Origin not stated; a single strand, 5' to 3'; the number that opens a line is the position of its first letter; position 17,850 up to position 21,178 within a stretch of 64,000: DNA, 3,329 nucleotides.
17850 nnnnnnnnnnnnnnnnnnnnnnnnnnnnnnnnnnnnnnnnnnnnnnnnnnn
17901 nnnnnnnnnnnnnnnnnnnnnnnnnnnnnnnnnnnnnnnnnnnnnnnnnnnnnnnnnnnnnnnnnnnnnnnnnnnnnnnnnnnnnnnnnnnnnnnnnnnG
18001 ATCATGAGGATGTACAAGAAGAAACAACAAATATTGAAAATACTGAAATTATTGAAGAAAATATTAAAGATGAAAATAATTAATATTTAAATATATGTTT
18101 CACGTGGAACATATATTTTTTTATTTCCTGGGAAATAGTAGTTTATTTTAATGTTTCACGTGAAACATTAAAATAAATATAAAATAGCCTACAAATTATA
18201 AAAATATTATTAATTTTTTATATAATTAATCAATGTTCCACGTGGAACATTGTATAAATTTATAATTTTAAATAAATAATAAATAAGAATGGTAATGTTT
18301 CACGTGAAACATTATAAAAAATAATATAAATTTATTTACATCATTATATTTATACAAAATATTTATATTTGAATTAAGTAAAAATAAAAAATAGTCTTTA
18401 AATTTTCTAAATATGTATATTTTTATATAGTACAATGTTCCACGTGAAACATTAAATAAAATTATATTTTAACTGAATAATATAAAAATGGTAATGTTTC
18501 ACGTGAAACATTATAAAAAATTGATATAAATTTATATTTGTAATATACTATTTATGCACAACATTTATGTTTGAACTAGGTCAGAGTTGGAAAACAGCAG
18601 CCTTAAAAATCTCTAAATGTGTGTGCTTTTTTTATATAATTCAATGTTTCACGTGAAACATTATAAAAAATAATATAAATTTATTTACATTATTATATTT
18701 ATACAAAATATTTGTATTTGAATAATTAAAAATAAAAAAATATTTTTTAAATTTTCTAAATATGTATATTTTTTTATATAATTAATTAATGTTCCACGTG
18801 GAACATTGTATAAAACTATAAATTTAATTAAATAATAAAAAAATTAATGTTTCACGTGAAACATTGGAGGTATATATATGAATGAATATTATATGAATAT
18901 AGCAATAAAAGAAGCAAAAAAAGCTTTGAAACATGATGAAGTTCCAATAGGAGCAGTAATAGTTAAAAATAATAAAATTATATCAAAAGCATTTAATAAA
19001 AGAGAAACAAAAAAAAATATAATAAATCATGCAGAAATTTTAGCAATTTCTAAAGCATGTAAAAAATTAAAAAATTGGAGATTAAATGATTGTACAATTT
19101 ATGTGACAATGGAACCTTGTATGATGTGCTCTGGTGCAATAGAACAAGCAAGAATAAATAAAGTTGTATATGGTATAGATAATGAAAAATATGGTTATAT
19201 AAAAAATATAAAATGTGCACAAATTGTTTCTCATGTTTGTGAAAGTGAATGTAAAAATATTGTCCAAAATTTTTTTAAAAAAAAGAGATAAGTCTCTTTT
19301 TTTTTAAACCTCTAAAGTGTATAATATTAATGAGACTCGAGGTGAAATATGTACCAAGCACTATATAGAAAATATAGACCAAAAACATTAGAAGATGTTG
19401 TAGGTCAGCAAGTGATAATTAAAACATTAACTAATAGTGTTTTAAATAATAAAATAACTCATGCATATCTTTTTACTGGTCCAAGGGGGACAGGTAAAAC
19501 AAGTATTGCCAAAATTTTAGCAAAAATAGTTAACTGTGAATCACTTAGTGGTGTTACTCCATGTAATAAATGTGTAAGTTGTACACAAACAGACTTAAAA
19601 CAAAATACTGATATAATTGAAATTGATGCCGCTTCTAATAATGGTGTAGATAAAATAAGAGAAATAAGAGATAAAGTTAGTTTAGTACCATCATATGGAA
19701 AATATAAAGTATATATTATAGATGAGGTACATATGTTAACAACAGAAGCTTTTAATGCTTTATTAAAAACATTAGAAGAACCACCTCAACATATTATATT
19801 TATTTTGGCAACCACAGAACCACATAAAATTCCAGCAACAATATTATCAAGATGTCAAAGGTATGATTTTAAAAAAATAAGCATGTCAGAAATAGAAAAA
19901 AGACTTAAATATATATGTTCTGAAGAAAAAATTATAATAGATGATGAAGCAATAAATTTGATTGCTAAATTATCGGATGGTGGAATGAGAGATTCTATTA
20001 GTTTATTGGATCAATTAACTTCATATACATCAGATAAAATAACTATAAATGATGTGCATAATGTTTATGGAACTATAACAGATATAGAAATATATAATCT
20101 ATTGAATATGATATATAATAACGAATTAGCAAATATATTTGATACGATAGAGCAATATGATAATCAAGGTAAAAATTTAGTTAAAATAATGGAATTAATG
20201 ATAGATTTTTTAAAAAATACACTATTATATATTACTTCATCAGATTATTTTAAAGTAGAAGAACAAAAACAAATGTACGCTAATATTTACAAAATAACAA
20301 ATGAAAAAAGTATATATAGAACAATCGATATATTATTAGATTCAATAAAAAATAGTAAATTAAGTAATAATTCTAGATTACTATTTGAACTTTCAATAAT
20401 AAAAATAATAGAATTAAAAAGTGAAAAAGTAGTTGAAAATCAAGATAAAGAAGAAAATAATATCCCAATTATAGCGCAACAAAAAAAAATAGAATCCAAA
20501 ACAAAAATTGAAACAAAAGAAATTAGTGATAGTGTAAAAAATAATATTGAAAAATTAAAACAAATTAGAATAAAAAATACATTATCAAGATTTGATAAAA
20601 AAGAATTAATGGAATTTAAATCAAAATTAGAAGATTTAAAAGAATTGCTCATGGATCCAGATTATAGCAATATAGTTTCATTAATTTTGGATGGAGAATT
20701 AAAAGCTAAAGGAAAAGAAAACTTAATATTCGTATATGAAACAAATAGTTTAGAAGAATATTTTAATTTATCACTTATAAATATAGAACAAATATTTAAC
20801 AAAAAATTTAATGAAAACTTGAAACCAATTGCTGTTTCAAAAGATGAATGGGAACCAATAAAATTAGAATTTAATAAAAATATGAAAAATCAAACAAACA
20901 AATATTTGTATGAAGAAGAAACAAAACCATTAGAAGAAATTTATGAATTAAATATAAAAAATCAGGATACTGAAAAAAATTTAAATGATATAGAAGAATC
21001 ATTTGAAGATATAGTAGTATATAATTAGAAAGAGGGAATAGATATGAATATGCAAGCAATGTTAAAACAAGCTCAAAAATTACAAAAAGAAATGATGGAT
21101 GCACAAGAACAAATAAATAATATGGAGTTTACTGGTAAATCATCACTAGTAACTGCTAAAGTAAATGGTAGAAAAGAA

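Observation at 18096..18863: Nine consensus parS sites packed into 768 bp of non-coding DNA between gyrA and tadA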

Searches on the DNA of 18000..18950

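Call 56: search_rna_families(source=window, start=18000, end=18950, threshold=evalue, max_evalue=1)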
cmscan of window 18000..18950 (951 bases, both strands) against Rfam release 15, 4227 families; matches with E-value up to 1: 6.
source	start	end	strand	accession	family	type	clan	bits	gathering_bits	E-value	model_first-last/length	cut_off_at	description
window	18546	18642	+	RF00169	Bacteria_small_SRP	Gene;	CL00003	56.2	40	1.9e-11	1-97/97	no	Bacterial small signal recognition particle RNA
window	18233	18312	+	RF01666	rox2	Cis-reg;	-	25.6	55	0.072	1-71/71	no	Drosophila rox2 ncRNA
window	18142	18177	-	RF03760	mir-2041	Gene; miRNA;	-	24.9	70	0.034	14-55/68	no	mir-2041 microRNA precursor family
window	18142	18177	+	RF03760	mir-2041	Gene; miRNA;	-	24.9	70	0.034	14-55/68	no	mir-2041 microRNA precursor family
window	18435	18511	+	RF01666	rox2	Cis-reg;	-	21.9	55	0.6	1-71/71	no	Drosophila rox2 ncRNA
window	18220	18265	-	RF04199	MIR6027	Gene; miRNA;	-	19.3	95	0.29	1-159/159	no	MIR6027 microRNA precursor family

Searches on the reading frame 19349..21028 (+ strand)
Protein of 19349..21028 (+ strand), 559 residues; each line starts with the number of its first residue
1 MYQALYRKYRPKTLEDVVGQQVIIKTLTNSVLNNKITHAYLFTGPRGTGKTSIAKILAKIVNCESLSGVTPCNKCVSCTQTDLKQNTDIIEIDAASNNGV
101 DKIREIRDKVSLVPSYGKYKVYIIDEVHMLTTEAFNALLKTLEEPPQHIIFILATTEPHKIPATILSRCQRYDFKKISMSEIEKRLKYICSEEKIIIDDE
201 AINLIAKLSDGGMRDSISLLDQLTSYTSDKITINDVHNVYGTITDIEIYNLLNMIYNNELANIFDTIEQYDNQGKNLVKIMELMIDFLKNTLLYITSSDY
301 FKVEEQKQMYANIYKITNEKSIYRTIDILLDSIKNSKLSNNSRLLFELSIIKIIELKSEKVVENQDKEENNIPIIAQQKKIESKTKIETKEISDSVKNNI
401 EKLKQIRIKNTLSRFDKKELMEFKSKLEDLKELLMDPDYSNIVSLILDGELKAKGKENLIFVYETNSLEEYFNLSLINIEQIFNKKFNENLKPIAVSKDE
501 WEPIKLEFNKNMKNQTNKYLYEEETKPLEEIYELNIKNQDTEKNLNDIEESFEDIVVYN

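Call 7: search_protein_families(library=ncbifam, proteins=[window:19349-21028:+])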
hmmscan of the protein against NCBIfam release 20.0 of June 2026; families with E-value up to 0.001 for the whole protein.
window:19349-21028:+ (559 aa): 78 families (the best 25 are shown)
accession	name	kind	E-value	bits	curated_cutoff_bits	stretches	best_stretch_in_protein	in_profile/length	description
NF004046.1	PRK05563.1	equivalog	6.9e-164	546.8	400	1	1-527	1-552/567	DNA polymerase III subunit gamma/tau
TIGR02397.1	dnaX_nterm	equivalog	3.1e-137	457.6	250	1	2-354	1-355/355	DNA polymerase III subunit gamma/tau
NF011526.0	PRK14965.1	equivalog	4.9e-120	402.1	670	1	2-366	3-371/578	DNA polymerase III subunits gamma and tau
NF011510.0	PRK14948.1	equivalog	1.4e-119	400.7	593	1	2-533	5-539/640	DNA polymerase III subunit gamma/tau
NF011512.0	PRK14950.1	equivalog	2.4e-118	396.8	593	1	2-399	3-403/585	DNA polymerase III subunits gamma and tau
NF011514.0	PRK14953.1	equivalog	1.1e-117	394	536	1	1-430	2-430/488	DNA polymerase III subunits gamma and tau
NF004549.0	PRK05896.1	equivalog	2e-117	393.5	578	1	3-556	4-534/642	DNA polymerase III subunits gamma and tau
NF011523.0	PRK14962.1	equivalog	6.1e-113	378.1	576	1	3-504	2-458/474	DNA polymerase III subunits gamma and tau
NF005942.0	PRK07994.1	equivalog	2e-112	377.4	613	1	2-405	3-408/655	DNA polymerase III subunit gamma/tau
NF011531.0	PRK14971.1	equivalog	4.9e-107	359.2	685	1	7-386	9-394/614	DNA polymerase III subunit gamma/tau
NF006585.0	PRK09111.1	equivalog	2e-104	350.4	604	1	2-549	27-556/616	DNA polymerase III subunit gamma/tau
NF004962.0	PRK06305.1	equivalog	2.9e-102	343.3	559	1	2-422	4-415/465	DNA polymerase III subunits gamma and tau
NF005173.0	PRK06647.1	equivalog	9.2e-101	338.4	623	1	5-433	6-445/568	DNA polymerase III subunits gamma and tau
NF011511.0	PRK14949.1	equivalog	3.7e-93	313.6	1016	1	2-393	3-395/984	DNA polymerase III subunits gamma and tau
NF006280.0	PRK08451.1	equivalog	7.6e-92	308.8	572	1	3-549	2-524/535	DNA polymerase III subunit gamma/tau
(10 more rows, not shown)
